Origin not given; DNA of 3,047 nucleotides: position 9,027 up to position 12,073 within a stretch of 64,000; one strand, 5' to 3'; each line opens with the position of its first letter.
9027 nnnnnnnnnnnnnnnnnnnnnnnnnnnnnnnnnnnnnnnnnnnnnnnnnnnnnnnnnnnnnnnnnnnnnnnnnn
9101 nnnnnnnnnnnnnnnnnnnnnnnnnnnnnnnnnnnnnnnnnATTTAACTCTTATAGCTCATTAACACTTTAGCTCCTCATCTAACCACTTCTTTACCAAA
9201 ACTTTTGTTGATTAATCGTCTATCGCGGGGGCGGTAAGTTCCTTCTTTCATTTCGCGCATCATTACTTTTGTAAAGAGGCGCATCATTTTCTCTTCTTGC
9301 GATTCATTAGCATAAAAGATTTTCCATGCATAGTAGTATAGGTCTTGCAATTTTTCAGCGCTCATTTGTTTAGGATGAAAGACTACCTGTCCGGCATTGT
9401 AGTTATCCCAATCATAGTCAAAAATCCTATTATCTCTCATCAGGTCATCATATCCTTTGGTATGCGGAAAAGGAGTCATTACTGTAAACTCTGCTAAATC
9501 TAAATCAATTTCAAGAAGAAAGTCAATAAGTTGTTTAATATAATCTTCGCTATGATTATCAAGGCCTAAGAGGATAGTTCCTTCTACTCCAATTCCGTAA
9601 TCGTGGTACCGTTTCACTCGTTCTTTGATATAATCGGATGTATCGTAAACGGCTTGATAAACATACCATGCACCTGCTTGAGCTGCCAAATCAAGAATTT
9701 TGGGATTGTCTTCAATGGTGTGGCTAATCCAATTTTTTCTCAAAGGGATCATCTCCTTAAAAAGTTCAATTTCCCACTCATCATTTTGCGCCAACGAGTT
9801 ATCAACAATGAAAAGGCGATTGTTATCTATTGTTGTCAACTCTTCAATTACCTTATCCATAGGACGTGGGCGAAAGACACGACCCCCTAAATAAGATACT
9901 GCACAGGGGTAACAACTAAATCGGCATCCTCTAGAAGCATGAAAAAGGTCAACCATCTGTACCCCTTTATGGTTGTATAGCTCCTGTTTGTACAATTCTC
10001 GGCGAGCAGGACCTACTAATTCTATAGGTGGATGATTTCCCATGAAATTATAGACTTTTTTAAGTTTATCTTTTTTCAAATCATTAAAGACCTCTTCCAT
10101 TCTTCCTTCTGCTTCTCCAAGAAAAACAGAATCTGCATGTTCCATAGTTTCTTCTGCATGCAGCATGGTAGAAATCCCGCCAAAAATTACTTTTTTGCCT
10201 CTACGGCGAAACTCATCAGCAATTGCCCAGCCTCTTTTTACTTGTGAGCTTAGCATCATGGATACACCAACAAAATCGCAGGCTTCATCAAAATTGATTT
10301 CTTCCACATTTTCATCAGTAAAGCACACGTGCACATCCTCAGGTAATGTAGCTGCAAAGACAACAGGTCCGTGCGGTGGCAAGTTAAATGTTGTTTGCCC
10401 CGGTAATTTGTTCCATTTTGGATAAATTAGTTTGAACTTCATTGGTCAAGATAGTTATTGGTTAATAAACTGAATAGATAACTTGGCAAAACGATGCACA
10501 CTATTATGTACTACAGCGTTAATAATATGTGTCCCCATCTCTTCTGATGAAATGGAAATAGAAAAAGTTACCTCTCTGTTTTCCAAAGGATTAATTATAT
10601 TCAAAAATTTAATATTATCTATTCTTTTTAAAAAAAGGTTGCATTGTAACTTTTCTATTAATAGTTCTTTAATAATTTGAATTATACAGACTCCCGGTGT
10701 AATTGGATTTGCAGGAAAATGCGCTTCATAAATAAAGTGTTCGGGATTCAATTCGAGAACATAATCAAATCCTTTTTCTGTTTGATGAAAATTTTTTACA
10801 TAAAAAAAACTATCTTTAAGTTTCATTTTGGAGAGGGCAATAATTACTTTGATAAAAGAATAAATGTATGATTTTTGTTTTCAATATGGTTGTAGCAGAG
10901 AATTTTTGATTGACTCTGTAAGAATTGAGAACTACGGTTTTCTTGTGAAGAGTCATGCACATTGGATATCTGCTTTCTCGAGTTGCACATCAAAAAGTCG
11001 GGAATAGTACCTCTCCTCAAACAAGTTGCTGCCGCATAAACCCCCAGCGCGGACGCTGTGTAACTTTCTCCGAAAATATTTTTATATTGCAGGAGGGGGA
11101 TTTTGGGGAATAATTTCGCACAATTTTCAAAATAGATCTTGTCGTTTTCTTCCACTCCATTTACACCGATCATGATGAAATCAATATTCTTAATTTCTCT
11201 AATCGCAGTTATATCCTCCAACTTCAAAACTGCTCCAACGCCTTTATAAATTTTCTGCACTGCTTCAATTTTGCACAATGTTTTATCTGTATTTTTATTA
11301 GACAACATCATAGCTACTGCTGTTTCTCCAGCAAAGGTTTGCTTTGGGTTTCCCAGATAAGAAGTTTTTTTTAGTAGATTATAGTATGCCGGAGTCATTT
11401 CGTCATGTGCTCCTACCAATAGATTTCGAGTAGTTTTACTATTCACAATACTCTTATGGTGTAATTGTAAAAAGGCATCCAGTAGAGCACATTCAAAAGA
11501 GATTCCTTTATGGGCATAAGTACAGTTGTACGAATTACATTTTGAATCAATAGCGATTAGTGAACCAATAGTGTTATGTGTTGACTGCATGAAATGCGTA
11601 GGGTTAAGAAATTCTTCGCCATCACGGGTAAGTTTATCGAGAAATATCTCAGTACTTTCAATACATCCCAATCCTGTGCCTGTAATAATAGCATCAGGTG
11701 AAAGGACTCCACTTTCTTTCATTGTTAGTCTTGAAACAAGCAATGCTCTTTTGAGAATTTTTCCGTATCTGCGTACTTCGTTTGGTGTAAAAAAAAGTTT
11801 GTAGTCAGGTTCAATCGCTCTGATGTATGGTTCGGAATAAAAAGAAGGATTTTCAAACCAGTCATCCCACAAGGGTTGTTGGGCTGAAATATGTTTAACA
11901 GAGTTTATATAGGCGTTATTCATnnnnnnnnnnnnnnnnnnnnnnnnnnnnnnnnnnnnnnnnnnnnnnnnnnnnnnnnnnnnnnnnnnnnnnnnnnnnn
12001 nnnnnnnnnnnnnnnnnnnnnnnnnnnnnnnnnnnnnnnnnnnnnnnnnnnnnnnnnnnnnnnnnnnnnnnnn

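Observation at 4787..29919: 25-kb, 27-gene single-strand aryl-polyene/flexirubin-style lipid cluster that lacks the hallmark starter, resorcinol and ketoreductase genes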

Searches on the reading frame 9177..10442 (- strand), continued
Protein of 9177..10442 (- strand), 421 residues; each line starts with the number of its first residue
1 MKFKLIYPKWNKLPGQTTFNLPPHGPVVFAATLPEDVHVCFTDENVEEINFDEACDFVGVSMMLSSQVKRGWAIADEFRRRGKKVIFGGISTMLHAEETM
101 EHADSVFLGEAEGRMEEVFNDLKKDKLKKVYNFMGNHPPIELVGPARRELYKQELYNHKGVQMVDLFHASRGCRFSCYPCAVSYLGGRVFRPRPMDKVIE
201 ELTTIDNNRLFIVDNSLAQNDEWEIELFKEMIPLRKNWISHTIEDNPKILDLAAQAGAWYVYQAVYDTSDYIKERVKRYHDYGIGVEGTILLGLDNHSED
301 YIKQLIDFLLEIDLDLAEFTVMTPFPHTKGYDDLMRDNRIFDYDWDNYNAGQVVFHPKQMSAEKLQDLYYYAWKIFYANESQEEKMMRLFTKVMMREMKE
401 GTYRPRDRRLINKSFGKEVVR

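Call 48: search_protein_families(library=ncbifam, proteins=[L017:11294-12214:+, L017:12218-13369:+, L012:417-1415:+, L012:1428-2570:+, L012:8689-9864:+, L012:12582-13607:-, L012:16500-17831:-, L012:19769-21088:-], max_evalue=0.000001)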
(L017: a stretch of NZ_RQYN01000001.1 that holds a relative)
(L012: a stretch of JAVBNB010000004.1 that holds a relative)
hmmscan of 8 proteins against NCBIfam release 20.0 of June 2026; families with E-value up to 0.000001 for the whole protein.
L017:11294-12214:+ (306 aa): 0 families

L017:12218-13369:+ (383 aa): 7 families
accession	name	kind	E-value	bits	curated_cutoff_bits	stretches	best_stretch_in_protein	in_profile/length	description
NF053539.1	resorcinol_DarB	exception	3.9e-163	542.9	550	1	7-383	2-377/377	dialkylresorcinol biosynthesis protein DarB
NF005293.2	PRK06816.1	subfamily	1.3e-157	524.7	450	1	8-383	1-378/378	StlD/DarB family beta-ketosynthase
NF006829.0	PRK09352.1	subfamily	1.1e-22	80.5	249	2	8-164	5-149/322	beta-ketoacyl-ACP synthase 3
TIGR00747.1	fabH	subfamily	1.2e-19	70.5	292.1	1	10-163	5-146/322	beta-ketoacyl-ACP synthase III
NF006720.0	PRK09258.1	equivalog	5.4e-17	62.1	285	1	6-366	4-323/338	3-oxoacyl-ACP synthase III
NF005541.0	PRK07204.1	equivalog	4e-12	46.2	402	1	9-162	6-148/329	beta-ketoacyl-ACP synthase III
NF004623.0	PRK05963.1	equivalog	2.7e-11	43.4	437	1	14-160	12-145/328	beta-ketoacyl-ACP synthase III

L012:417-1415:+ (332 aa): 0 families

L012:1428-2570:+ (380 aa): 7 families
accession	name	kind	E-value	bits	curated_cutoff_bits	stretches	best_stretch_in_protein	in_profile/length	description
NF053539.1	resorcinol_DarB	exception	3.2e-162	539.9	550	1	5-380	3-377/377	dialkylresorcinol biosynthesis protein DarB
NF005293.2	PRK06816.1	subfamily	2.4e-159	530.5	450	1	5-380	1-378/378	StlD/DarB family beta-ketosynthase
NF006829.0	PRK09352.1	subfamily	1.9e-19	69.8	249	2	6-160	6-148/322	beta-ketoacyl-ACP synthase 3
TIGR00747.1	fabH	subfamily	8.6e-18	64.5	292.1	2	10-159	8-145/322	beta-ketoacyl-ACP synthase III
NF006720.0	PRK09258.1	equivalog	1.4e-15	57.5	285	1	5-363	6-323/338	3-oxoacyl-ACP synthase III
NF005541.0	PRK07204.1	equivalog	7e-15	55.2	402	1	5-158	5-147/329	beta-ketoacyl-ACP synthase III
NF004623.0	PRK05963.1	equivalog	2.6e-11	43.4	437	0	10-153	11-141/328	beta-ketoacyl-ACP synthase III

L012:8689-9864:+ (391 aa): 0 families

L012:12582-13607:- (341 aa): 53 families (the best 25 are shown)
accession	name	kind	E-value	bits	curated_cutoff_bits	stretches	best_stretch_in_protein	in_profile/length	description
NF045574.1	sacti_mat_StsB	exception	2.3e-24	86.1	625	1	9-190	98-275/466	StsB family radical SAM/SPASM domain sactipeptide maturase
TIGR04303.1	GeoRSP_rSAM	equivalog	2.5e-24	86.4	400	1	6-329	7-322/325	GeoRSP system radical SAM/SPASM protein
TIGR04055.1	rSAM_NirJ2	equivalog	2.6e-24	86.4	500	1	14-318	7-308/326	putative heme d1 biosynthesis radical SAM protein NirJ2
TIGR04053.2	TIGR04053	equivalog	5.4e-20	72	395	1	9-219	10-219/366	TIGR04053 family radical SAM/SPASM domain-containing protein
NF038283.1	viperin_w_prok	equivalog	1.1e-19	70.7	180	1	13-161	8-167/281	viperin family antiviral radical SAM protein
TIGR04317.1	W_rSAM_matur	equivalog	1.2e-19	70.7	380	1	10-183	7-183/349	tungsten cofactor oxidoreductase radical SAM maturase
TIGR04250.1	SCM_rSAM_ScmE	equivalog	1.3e-19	70.4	400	1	11-169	7-163/358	SynChlorMet cassette radical SAM/SPASM protein ScmE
TIGR04545.1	rSAM_ahbD_hemeb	equivalog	1.6e-19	70.6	500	1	11-191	4-182/339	heme b synthase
TIGR04051.1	rSAM_NirJ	equivalog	2.5e-19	69.5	515.45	1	10-215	5-207/354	heme d1 biosynthesis radical SAM protein NirJ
TIGR04054.1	rSAM_NirJ1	equivalog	5.2e-19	68.1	650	1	11-192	40-218/387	putative heme d1 biosynthesis radical SAM protein NirJ1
TIGR04347.1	pseudo_SAM_Halo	equivalog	1.4e-18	67.4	525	1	11-210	42-238/390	TIGR04347 family pseudo-SAM/SPASM protein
TIGR02666.1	moaA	equivalog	1.4e-18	67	284.05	1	11-205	14-214/336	GTP 3',8-cyclase MoaA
TIGR04546.1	rSAM_ahbC_deAc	equivalog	2.7e-18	66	650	1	11-197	43-228/390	12,18-didecarboxysiroheme deacetylase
TIGR03962.1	mycofact_rSAM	equivalog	3.2e-18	66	265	1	11-329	16-329/339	mycofactocin radical SAM maturase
TIGR04340.1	rSAM_ACGX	hypoth_equivalog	4.3e-18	65.6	400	1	11-330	7-336/341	radical SAM/SPASM domain protein, ACGX system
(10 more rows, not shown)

L012:16500-17831:- (443 aa): 7 families
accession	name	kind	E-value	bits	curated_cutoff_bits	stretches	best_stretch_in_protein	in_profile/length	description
NF053551.1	FlxY_rubin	equivalog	2.8e-214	711.6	520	1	12-435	1-424/424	flexirubin biosynthesis putative acyl-CoA ligase FlxY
NF041878.1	paak_haloarch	equivalog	6.4e-53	179.9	700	1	11-404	4-395/427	phenylacetate--CoA ligase PaaK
NF045666.1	DVU1553_fam_AMP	equivalog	1.5e-47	162.3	300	1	14-333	17-330/331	DVU_1553 family AMP-dependent CoA ligase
TIGR02155.1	PA_CoA_ligase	equivalog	3.8e-43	147.6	646.3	1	13-402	1-394/422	phenylacetate--CoA ligase PaaK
TIGR03335.1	F390_ftsA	equivalog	4.4e-33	114.6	458.7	1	9-328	3-324/445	coenzyme F390 synthetase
NF041217.1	BagE_FevW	exception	3.9e-18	65.6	800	1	21-410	14-386/424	bagremycin/ferroverdin synthetase BagE/FevW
TIGR02304.1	aden_form_hyp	equivalog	2.3e-07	30.1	251.9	0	175-341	183-333/430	F390 synthetase-related protein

L012:19769-21088:- (439 aa): 26 families (the best 25 are shown)
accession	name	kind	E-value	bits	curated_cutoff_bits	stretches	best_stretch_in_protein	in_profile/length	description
NF008896.0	PRK11929.1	equivalog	3.2e-114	382.7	1023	1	14-439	528-956/965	bifunctional UDP-N-acetylmuramoyl-L-alanyl-D-glutamate--2,6-diaminopimelate ligase MurE/UDP-N-acetylmuramoyl-tripeptide--D-alanyl-D-alanine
TIGR01143.1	murF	subfamily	5.8e-114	381.3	288.6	1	18-438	1-417/418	UDP-N-acetylmuramoyl-tripeptide--D-alanyl-D-alanine ligase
NF008041.0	PRK10773.1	equivalog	4.1e-79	266.4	551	1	9-438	20-446/453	UDP-N-acetylmuramoyl-tripeptide--D-alanyl-D-alanine ligase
NF008897.0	PRK11930.1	equivalog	6.4e-70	236.2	804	1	15-438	26-452/822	bifunctional UDP-N-acetylmuramoyl-tripeptide:D-alanyl-D-alanine ligase/alanine racemase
NF010693.0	PRK14093.1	equivalog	2.7e-60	204.4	544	1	16-432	31-457/479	UDP-N-acetylmuramoylalanyl-D-glutamyl-2,6-diaminopimelate--D-alanyl-D-alanine ligase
NF001126.0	PRK00139.1-4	equivalog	2.6e-36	125.2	373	1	15-356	25-374/486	UDP-N-acetylmuramoyl-L-alanyl-D-glutamate--2,6-diaminopimelate ligase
TIGR01085.1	murE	subfamily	6.2e-36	124.3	257.3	1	15-350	6-358/472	UDP-N-acetylmuramyl-tripeptide synthetase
NF001124.0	PRK00139.1-2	equivalog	1.1e-30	106.8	476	1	15-356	30-383/500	UDP-N-acetylmuramoyl-L-alanyl-D-glutamate--2,6-diaminopimelate ligase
NF053645.1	pMurC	equivalog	7.8e-24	84.2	560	1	90-223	102-235/492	pseudomurein biosynthesis peptide ligase pMurC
NF010628.0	PRK14022.1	equivalog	1.8e-23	83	536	1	12-365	34-382/483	UDP-N-acetylmuramoyl-L-alanyl-D-glutamate--L-lysine ligase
TIGR01087.1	murD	equivalog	5.6e-21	75.1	211.95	1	79-345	95-339/441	UDP-N-acetylmuramoyl-L-alanine--D-glutamate ligase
TIGR01082.1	murC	equivalog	1.6e-20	73.6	335.1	1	91-343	101-336/449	UDP-N-acetylmuramate--L-alanine ligase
NF001123.0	PRK00139.1-1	equivalog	6.7e-20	71.2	586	1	15-343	22-369/493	UDP-N-acetylmuramoyl-L-alanyl-D-glutamate--2,6-diaminopimelate ligase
TIGR02068.2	cya_phycin_syn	equivalog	4.1e-16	58.2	850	2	165-356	564-763/862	cyanophycin synthetase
NF053647.1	pMurD2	equivalog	5.1e-15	55.3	550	1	75-226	87-229/405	pseudomurein biosynthesis peptide ligase pMurD2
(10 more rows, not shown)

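Call 75: search_protein_representatives(protein=window:9177-10442:-)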
Query: 421 residues. Proteins with E-value up to 0.001 (for the whole library): 8606; up to 1e-10: 2942; up to 1e-30: 626. The best 150 are listed.
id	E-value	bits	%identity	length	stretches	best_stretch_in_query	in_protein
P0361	1.3e-194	663.1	66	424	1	1-419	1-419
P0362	6.2e-135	466.5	53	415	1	1-401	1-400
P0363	2.4e-123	428.3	71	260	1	1-255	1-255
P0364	1.0e-95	337.3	57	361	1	1-258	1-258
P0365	1.3e-84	300.7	50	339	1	4-284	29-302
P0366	5.9e-83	295.3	66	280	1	1-191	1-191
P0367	9.7e-81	288.0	68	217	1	185-358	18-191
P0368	3.2e-78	279.7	61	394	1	163-359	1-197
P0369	1.7e-77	277.3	55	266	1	195-408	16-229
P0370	5.1e-76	272.4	47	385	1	1-286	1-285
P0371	1.3e-65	238.1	54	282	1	96-278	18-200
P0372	1.6e-61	224.7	37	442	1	1-391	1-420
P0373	2.3e-61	224.1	38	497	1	21-382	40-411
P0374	8.9e-61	222.2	40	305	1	107-395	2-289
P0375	3.3e-60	220.3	34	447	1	2-377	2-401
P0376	7.7e-60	219.1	38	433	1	1-380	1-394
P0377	1.1e-59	218.6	35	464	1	1-392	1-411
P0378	9.7e-58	212.2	35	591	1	29-382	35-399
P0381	3.0e-57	210.6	33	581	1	19-402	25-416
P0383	1.9e-56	208.0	38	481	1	18-378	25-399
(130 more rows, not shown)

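Call 76: list_cluster_members(proteins=[P0361, P0362, P0372, P0373, P0375, P0376, P0377, P0378, P0381, P0383])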
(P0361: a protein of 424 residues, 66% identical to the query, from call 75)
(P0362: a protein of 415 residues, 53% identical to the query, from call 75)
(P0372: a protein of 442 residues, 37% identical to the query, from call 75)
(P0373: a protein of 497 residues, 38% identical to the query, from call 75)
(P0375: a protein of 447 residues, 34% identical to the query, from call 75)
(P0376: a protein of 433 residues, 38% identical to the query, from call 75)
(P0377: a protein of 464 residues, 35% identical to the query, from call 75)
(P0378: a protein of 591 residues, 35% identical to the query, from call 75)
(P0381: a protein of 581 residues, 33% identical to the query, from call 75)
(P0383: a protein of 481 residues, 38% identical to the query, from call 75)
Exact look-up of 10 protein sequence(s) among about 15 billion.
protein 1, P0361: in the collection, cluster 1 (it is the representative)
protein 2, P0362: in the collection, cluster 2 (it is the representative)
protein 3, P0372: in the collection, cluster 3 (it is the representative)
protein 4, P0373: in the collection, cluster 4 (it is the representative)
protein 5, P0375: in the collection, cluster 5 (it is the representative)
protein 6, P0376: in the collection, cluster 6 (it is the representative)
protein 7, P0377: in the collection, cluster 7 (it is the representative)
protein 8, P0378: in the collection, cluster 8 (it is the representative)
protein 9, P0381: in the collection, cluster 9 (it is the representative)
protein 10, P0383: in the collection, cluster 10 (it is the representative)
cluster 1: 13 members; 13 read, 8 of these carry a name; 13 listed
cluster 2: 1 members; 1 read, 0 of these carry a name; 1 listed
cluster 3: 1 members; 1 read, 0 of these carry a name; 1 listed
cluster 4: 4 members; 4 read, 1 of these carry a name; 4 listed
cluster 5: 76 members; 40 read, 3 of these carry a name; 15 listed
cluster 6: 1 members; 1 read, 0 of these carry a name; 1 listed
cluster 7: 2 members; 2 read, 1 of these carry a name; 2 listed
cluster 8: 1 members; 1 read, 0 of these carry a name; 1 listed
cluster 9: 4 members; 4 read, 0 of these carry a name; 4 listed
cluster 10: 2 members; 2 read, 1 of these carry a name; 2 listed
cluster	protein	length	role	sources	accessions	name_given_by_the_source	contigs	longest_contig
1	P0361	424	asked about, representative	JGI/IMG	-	radical SAM superfamily enzyme YgiQ (UPF0313 family)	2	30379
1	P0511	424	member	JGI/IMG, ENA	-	radical SAM superfamily enzyme YgiQ (UPF0313 family)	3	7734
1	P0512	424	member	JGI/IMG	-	radical SAM superfamily enzyme YgiQ (UPF0313 family)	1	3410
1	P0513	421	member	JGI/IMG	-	radical SAM superfamily enzyme YgiQ (UPF0313 family)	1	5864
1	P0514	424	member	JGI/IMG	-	radical SAM superfamily enzyme YgiQ (UPF0313 family)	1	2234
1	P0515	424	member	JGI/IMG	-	radical SAM superfamily enzyme YgiQ (UPF0313 family)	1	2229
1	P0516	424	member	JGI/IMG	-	radical SAM superfamily enzyme YgiQ (UPF0313 family)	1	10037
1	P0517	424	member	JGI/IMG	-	radical SAM superfamily enzyme YgiQ (UPF0313 family)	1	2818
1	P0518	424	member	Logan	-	-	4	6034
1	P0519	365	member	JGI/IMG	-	-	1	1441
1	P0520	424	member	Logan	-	-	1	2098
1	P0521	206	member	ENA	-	-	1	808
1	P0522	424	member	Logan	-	-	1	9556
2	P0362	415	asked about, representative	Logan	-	-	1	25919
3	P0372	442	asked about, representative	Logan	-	-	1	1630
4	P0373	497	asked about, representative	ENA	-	-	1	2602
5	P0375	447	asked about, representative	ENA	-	-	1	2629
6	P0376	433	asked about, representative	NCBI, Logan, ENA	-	-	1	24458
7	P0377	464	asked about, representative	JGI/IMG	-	radical SAM superfamily enzyme YgiQ (UPF0313 family)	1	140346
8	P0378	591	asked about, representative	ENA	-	-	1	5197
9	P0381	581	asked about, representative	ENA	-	-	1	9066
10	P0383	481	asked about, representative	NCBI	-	-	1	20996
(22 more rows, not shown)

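Call 78: find_encoding_contigs(protein=P0362, flank=10000, max_places=1)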
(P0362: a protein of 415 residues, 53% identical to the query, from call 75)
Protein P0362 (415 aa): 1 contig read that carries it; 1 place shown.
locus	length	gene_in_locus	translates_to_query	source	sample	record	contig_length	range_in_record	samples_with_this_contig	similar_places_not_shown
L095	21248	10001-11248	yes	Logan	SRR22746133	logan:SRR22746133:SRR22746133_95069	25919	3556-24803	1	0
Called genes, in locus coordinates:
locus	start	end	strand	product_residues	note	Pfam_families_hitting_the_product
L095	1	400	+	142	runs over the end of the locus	PF22818:ApeI-like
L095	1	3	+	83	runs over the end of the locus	PF00550:PP-binding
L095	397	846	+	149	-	PF22817:ApeP-like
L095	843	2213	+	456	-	PF00501:AMP-binding, PF13193:AMP-binding_C (weak)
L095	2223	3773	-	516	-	PF21089:PKS_DH_N (weak), PF14765:PS-DH, PF01648:ACPS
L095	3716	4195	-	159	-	PF13279:4HBT_2, PF03061:4HBT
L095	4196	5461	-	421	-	PF00109:ketoacyl-synt, PF02801:Ketoacyl-synt_C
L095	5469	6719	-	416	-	PF00109:ketoacyl-synt, PF02801:Ketoacyl-synt_C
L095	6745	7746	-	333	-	PF04055:Radical_SAM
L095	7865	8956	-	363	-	PF04055:Radical_SAM (weak)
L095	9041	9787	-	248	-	PF04264:YceI (faint)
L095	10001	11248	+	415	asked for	PF02310:B12-binding, PF04055:Radical_SAM (weak)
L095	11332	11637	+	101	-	PF00550:PP-binding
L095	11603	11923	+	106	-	PF00550:PP-binding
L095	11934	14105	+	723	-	PF00109:ketoacyl-synt, PF02801:Ketoacyl-synt_C, PF13723:Ketoacyl-synt_2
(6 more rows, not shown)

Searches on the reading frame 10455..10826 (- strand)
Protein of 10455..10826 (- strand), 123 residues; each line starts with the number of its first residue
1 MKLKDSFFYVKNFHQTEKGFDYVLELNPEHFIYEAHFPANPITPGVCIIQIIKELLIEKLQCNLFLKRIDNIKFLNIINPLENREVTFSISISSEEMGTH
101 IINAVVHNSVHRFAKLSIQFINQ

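Call 5: search_protein_families(library=pfam, proteins=[window:10455-10826:-], max_evalue=0.01)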
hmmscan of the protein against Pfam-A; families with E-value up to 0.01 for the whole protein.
window:10455-10826:- (123 aa): 1 family
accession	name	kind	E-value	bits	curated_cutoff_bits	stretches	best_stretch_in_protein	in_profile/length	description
PF07977.19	FabA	-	2.8e-05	24.2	23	1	25-103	32-124/138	FabA-like domain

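Call 9: search_protein_families(library=ncbifam, proteins=[window:10455-10826:-], max_evalue=0.001)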
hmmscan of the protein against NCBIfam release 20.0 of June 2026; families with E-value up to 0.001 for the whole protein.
window:10455-10826:- (123 aa): 2 families
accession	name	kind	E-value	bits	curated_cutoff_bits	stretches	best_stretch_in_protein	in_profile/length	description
NF000582.1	PRK00006.1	equivalog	8.1e-06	25.8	113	1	32-118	42-135/137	3-hydroxyacyl-ACP dehydratase FabZ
TIGR01750.1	fabZ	equivalog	1.1e-05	25.2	155.15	1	32-116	43-137/141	3-hydroxyacyl-ACP dehydratase FabZ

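Call 66: search_protein_families(library=pfam, proteins=[window:10455-10826:-], max_evalue=5)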
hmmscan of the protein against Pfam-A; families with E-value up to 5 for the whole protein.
window:10455-10826:- (123 aa): 2 families
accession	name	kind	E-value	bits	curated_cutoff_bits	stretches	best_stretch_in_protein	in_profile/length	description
PF07977.19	FabA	-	2.8e-05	24.2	23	1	25-103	32-124/138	FabA-like domain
PF22818.2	ApeI-like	-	0.059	14.1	28.5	1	23-77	19-73/119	ApeI dehydratase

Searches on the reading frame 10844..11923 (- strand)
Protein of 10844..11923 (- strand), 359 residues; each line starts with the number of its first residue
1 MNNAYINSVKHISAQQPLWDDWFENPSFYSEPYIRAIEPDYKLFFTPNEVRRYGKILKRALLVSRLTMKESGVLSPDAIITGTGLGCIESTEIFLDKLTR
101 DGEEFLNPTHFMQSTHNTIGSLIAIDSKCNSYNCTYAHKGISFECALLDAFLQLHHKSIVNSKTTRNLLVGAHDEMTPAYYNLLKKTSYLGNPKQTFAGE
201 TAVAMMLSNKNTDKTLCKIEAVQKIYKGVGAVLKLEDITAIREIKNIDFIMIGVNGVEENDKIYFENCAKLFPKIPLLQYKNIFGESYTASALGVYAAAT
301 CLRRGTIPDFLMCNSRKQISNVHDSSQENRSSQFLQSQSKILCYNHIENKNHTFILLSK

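Call 4: search_protein_families(library=pfam, proteins=[window:10844-11923:-], max_evalue=0.01)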
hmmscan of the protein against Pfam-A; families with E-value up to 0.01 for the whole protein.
window:10844-11923:- (359 aa): 1 family
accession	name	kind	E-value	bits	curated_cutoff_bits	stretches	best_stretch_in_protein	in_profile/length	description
PF13723.12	Ketoacyl-synt_2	-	8.3e-09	35.8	25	1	104-215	76-169/223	Beta-ketoacyl synthase, N-terminal domain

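Call 8: search_protein_families(library=ncbifam, proteins=[window:10844-11923:-], max_evalue=0.001)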
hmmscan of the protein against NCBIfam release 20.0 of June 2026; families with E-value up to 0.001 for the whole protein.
window:10844-11923:- (359 aa): 0 families

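Call 66: search_protein_families(library=pfam, proteins=[window:10844-11923:-], max_evalue=5)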
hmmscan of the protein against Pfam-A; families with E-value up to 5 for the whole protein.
window:10844-11923:- (359 aa): 1 family
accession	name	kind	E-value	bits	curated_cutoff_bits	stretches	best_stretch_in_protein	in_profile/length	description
PF13723.12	Ketoacyl-synt_2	-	8.3e-09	35.8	25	1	104-215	76-169/223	Beta-ketoacyl synthase, N-terminal domain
